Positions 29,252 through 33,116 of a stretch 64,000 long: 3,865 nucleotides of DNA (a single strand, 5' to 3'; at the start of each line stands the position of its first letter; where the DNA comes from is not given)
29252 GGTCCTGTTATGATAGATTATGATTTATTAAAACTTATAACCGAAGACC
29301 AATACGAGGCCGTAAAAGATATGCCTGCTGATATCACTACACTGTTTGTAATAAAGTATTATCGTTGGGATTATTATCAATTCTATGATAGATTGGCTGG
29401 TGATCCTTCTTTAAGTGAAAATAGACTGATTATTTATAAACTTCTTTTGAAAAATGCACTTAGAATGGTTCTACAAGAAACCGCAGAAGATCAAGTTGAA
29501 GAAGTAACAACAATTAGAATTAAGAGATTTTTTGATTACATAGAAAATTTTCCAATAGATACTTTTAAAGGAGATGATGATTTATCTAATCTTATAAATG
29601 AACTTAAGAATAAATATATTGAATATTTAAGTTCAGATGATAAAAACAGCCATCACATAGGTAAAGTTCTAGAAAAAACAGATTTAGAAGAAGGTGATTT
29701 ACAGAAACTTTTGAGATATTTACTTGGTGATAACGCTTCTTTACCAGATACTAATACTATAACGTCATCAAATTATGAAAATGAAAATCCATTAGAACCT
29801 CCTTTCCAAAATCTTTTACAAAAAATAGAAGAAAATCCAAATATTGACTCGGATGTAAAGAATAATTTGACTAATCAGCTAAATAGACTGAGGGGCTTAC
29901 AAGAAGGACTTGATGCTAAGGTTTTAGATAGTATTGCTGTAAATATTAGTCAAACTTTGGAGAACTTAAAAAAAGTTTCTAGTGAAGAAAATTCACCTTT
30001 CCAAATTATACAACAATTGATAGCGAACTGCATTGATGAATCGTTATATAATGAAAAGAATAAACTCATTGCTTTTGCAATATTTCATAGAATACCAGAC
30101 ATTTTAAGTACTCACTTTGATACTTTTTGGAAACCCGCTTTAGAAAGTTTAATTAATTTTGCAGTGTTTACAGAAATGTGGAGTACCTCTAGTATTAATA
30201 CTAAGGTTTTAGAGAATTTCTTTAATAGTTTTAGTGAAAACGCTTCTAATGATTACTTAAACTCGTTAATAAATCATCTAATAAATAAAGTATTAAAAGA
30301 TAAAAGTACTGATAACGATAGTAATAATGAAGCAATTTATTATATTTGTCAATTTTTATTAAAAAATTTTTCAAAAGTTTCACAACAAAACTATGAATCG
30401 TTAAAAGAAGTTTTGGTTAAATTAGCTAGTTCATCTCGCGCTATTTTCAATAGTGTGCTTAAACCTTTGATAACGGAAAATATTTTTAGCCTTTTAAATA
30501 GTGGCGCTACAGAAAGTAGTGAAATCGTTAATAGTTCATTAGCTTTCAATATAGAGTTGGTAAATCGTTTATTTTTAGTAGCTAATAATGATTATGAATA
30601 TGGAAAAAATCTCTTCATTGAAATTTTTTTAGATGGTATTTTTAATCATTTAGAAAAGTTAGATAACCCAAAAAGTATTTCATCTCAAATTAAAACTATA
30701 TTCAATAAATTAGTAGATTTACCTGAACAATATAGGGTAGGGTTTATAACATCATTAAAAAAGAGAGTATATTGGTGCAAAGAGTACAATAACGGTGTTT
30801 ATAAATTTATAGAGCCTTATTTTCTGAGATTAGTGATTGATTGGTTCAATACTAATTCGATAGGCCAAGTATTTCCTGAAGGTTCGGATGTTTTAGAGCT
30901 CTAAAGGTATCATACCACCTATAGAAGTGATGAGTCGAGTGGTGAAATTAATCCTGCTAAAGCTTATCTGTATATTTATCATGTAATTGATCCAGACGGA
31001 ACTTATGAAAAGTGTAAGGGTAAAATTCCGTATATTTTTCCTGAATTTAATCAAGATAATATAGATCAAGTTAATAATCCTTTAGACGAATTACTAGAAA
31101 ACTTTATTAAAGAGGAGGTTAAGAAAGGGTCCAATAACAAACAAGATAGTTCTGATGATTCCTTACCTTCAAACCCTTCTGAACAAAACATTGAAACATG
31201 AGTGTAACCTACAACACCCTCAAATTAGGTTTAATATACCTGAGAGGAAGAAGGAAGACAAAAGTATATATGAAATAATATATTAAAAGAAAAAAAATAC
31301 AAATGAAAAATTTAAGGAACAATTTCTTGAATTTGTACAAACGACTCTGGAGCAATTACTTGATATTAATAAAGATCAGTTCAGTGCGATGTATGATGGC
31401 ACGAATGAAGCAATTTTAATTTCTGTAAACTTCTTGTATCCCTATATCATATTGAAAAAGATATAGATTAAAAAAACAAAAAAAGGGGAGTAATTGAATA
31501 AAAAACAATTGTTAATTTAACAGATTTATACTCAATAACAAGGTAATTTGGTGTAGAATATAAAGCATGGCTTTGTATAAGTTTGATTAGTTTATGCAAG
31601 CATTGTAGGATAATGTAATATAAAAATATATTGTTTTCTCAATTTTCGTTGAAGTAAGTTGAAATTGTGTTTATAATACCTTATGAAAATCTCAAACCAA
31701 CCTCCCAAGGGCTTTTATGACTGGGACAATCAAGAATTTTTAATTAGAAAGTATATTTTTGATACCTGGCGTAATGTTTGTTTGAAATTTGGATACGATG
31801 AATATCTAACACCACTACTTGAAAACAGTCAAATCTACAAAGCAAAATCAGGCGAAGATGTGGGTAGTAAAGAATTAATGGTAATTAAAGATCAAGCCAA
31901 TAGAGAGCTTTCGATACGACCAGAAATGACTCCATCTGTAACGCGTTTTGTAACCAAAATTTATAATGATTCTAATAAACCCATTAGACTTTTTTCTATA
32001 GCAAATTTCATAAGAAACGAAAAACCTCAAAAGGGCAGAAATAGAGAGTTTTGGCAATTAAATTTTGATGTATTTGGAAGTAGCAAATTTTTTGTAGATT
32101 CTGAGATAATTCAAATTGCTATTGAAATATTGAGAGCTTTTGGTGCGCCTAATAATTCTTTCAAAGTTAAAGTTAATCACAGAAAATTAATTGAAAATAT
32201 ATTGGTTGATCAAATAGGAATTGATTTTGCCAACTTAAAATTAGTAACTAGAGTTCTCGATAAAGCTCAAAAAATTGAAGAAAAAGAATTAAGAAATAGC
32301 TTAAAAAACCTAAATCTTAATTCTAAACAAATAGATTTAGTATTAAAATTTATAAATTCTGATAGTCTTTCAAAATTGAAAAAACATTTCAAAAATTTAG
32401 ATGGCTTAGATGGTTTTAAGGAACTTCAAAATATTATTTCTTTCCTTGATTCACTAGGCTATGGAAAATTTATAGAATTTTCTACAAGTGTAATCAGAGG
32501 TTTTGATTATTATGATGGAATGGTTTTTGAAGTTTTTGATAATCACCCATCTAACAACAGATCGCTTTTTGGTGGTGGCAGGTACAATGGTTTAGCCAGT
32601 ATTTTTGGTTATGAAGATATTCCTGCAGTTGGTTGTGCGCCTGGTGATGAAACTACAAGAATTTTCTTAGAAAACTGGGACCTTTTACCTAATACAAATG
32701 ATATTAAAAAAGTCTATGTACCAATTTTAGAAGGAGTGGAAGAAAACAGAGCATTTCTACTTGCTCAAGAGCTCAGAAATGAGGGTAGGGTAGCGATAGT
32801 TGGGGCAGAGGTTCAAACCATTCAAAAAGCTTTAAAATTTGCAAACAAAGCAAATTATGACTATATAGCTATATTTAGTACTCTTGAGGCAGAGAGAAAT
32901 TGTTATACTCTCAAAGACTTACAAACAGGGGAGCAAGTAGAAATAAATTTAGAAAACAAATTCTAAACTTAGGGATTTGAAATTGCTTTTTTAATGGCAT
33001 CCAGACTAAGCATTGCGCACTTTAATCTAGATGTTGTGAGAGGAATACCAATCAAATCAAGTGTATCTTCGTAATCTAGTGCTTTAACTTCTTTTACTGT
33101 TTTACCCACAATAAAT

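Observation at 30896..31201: Giant ORF terminates at a TAA that is followed by 98 in-frame sense codons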

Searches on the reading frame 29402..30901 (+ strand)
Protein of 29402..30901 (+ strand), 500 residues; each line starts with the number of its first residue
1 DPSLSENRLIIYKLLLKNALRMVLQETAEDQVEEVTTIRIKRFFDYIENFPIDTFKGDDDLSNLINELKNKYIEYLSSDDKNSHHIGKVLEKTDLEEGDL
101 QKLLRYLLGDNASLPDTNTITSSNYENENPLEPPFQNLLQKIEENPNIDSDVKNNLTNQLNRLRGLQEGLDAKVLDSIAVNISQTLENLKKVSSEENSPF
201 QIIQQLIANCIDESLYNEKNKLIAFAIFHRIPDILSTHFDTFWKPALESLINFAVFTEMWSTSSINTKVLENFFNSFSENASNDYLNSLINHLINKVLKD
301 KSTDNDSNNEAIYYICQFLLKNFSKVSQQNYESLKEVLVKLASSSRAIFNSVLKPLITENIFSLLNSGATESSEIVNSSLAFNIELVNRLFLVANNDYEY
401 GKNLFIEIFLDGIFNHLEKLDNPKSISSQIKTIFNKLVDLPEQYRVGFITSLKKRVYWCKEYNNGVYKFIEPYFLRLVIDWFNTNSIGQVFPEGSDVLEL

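Call 58: find_related_loci(query=window:29402-30901:+, collection=viral_contigs, flank=5000)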
Query window:29402-30901:+ (500 aa) in viral_contigs; peptide patterns used: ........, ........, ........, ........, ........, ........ (x = any residue, [..] = any of these).
8 stretches matched a pattern, but none encodes a relative of the query by tblastn (E <= 1e-3).

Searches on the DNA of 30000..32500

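Call 27: search_rna_families(source=window, start=30000, end=32500, threshold=evalue, max_evalue=1)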
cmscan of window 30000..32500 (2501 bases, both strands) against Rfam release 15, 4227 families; matches with E-value up to 1: 0.
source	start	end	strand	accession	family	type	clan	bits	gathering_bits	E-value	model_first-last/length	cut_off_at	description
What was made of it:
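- On Programmed stop-codon readthrough: No Rfam match (call 27).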

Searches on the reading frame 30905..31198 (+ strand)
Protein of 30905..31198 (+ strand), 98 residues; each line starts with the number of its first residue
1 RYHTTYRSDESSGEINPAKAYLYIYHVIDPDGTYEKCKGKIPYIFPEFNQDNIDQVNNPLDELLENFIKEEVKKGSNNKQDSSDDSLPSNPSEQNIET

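Call 7: search_protein_families(library=pfam, proteins=[window:30905-31198:+], max_evalue=0.01)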
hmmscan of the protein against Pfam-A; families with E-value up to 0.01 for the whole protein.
window:30905-31198:+ (98 aa): 0 families

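Call 44: search_protein_families(library=phrogs, proteins=[window:30905-31198:+], max_evalue=0.01)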
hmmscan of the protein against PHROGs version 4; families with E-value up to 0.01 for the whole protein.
window:30905-31198:+ (98 aa): 0 families

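Call 45: search_protein_families(library=ncbifam, proteins=[window:30905-31198:+], max_evalue=0.01)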
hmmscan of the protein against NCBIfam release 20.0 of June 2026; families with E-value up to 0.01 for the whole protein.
window:30905-31198:+ (98 aa): 0 families

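Call 59: find_related_loci(query=window:30905-31198:+, collection=viral_contigs, flank=5000)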
Query window:30905-31198:+ (98 aa) in viral_contigs; peptide patterns used: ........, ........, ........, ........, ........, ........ (x = any residue, [..] = any of these).
9 stretches matched a pattern, but none encodes a relative of the query by tblastn (E <= 1e-3).

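Call 60: search_dna_similar(query=window:30905-31198:+, collection=phages, mode=protein, max_evalue=0.01, max_rows=5)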
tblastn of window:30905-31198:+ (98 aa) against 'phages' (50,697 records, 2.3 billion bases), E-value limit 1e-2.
No match.

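Call 61: search_dna_similar(query=window:30905-31198:+, collection=plasmids, mode=protein, max_evalue=0.01, max_rows=5)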
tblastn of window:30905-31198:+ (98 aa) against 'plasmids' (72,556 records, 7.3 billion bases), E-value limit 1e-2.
No match.
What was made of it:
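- Tried and rejected: Viral contigs, phage records and plasmid records gave nothing (calls 58-61).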

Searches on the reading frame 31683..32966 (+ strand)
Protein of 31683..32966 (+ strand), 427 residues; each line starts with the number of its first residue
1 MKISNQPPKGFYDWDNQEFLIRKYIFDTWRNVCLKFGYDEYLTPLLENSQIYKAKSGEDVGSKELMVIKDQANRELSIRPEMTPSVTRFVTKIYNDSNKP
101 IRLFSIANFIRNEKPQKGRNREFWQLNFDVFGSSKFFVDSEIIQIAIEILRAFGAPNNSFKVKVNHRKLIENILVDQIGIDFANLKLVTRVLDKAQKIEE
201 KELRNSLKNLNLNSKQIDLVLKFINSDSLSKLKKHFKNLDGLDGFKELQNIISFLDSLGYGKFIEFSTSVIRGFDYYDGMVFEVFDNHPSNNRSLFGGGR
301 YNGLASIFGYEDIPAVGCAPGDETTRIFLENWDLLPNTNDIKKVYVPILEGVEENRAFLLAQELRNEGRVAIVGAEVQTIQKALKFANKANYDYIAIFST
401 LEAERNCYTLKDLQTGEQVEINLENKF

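Call 7: search_protein_families(library=pfam, proteins=[window:31683-32963:+], max_evalue=0.01)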
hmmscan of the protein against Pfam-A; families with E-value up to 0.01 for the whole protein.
window:31683-32963:+ (427 aa): 5 families
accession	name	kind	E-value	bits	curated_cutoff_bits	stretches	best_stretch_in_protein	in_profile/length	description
PF13393.11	tRNA-synt_His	-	2.2e-41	142.6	25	1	13-319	4-302/308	Histidyl-tRNA synthetase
PF00587.30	tRNA-synt_2b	-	1.5e-08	35.3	29.3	1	69-288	4-124/179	tRNA synthetase class II core domain (G, H, P, S and T)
PF03129.25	HGTP_anticodon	-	0.0001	22.9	21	1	354-425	15-86/94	Anticodon binding domain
PF00152.25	tRNA-synt_2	-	0.0012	18.5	25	1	19-153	22-140/308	tRNA synthetases class II (D, K and N)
PF01409.25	tRNA-synt_2d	-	0.0053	16.7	19.8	1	69-155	72-156/246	tRNA synthetases class II core domain (F)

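Call 10: find_encoding_contigs(protein=window:31683-32966:+, flank=10000, max_places=10)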
Protein window:31683-32966:+ (427 aa): no gene with exactly this product is on record in the collection.

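Call 11: find_related_loci(query=window:31683-32963:+, collection=genome_contigs, flank=10000)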
Query window:31683-32963:+ (427 aa) in genome_contigs; peptide patterns used: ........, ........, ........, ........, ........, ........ (x = any residue, [..] = any of these).
156 stretches matched a pattern; 100 encode a relative of the query (tblastn E <= 1e-3); the best 80 are kept; 80 distinct loci.
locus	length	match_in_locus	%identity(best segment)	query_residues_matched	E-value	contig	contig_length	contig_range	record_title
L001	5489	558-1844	52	1-426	4e-148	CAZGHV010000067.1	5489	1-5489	MAG TPA_asm: uncultured Candidatus Saccharibacteria bacterium isolate binchicken_co58_79 genome assembly, contig: NODE_1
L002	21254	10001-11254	51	2-418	1e-146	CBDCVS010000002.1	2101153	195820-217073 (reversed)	MAG: Candidatus Promineifilaceae bacterium isolate 0f3264e9-d07a-4064-bd01-bd2e928dc920 genome assembly, contig: contig_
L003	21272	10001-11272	52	1-423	3e-146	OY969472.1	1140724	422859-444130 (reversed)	MAG: uncultured bacterium isolate MFD02416.bin.c.3 genome assembly, chromosome: 1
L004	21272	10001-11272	53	3-423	2e-145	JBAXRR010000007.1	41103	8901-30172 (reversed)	MAG: bacterium isolate ELA588 MAG588_7, whole genome shotgun sequence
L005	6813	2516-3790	53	3-423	2e-144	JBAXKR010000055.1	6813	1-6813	MAG: bacterium isolate ELA406 MAG406_55, whole genome shotgun sequence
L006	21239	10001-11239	52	1-418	9e-144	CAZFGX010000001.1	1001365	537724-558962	MAG TPA_asm: uncultured Gammaproteobacteria bacterium isolate SRP342105_co1_501 genome assembly, contig: NODE_2_length_1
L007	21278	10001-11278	51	2-424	3e-143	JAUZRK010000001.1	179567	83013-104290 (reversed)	MAG: Candidatus Dojkabacteria bacterium isolate GS19_ROV17_BS05-AMOR20_M0215 AMOR20_M0215_contig1, whole genome shotgun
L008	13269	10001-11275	51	3-423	2e-143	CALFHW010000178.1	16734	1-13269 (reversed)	MAG TPA_asm: uncultured bacterium isolate SRR5576004_bin.38_CONCOCT_v1.1_MAG genome assembly, contig: ERZ795037.3577, wh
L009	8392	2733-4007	53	2-424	2e-143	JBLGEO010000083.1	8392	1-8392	MAG: Candidatus Dojkabacteria bacterium isolate cluster3_bin.91 cluster3_bin.91_NODE_41144, whole genome shotgun sequenc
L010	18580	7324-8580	50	2-419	1e-142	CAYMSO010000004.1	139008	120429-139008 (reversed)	MAG TPA_asm: uncultured Candidatus Saccharibacteria bacterium isolate binchicken_co130_46 genome assembly, contig: NODE_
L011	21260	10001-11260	53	3-418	1e-142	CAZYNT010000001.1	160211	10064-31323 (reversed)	MAG TPA_asm: uncultured Gammaproteobacteria bacterium isolate SRP263991_co4_298 genome assembly, contig: NODE_27_length_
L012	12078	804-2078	52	3-424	1e-142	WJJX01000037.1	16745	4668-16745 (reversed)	MAG: Candidatus Moraniibacteriota bacterium isolate Bin_346 k141_1232013, whole genome shotgun sequence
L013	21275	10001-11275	53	3-423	3e-142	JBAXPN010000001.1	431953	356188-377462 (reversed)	MAG: Candidatus Falkowbacteria bacterium isolate ELA532 MAG532_1, whole genome shotgun sequence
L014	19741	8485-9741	53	2-416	3e-142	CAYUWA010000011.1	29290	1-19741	MAG TPA_asm: uncultured Gammaproteobacteria bacterium isolate binchicken_co113_83 genome assembly, contig: NODE_1716_len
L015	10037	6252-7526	52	1-423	9e-142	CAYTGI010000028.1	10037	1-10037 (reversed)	MAG TPA_asm: uncultured Candidatus Saccharibacteria bacterium isolate SRP141376_co3_398 genome assembly, contig: NODE_18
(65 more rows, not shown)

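Call 14: find_related_loci(query=window:31683-32963:+, collection=metagenome_contigs, flank=10000)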
Query window:31683-32963:+ (427 aa) in metagenome_contigs; peptide patterns used: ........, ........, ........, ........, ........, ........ (x = any residue, [..] = any of these).
188 stretches matched a pattern; 90 encode a relative of the query (tblastn E <= 1e-3); the best 80 are kept; 80 distinct loci.
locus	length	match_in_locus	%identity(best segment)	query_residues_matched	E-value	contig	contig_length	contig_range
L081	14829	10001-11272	53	2-423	3e-147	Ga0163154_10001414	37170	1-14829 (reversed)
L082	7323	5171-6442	53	3-423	1e-145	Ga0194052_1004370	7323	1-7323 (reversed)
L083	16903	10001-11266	52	2-422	2e-145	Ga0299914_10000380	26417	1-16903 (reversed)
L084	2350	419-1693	53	3-423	5e-154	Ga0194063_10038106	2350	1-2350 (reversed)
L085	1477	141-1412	53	2-424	1e-157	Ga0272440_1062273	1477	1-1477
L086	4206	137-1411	52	3-423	2e-147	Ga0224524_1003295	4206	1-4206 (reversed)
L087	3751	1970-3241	52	3-423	9e-148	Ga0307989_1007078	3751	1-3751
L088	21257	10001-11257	52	3-418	2e-142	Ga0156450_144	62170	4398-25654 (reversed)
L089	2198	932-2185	51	2-418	5e-152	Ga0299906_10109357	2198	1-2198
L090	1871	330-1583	51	2-418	1e-152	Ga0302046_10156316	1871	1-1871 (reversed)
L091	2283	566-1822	50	1-418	8e-151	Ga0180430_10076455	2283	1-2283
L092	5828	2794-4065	51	1-423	4e-142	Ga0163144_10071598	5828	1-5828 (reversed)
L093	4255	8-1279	52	2-423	3e-144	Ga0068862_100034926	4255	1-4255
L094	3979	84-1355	52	2-423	7e-145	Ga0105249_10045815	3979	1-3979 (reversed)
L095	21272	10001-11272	51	1-423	2e-141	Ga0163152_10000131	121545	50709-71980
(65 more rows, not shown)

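Call 33: list_cluster_members(proteins=[P0001, window:31683-32963:+, window:30905-31198:+])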
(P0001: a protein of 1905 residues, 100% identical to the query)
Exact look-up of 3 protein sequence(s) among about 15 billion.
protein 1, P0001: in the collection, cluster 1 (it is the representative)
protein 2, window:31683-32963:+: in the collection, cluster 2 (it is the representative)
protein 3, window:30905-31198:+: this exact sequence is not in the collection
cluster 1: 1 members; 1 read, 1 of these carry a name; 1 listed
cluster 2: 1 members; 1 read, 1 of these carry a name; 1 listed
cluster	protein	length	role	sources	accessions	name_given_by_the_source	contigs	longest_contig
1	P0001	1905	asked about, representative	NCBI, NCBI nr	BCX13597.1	MAG: hypothetical protein KatS3mg085_129 [Candidatus Dojkabacteria bacterium]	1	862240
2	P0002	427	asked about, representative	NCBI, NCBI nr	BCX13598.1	MAG: histidine--tRNA ligase [Candidatus Dojkabacteria bacterium]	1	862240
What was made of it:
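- The sequence is a metagenome-assembled genome (call 33), its coverage is not known to me, and a single substitution would suffice.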
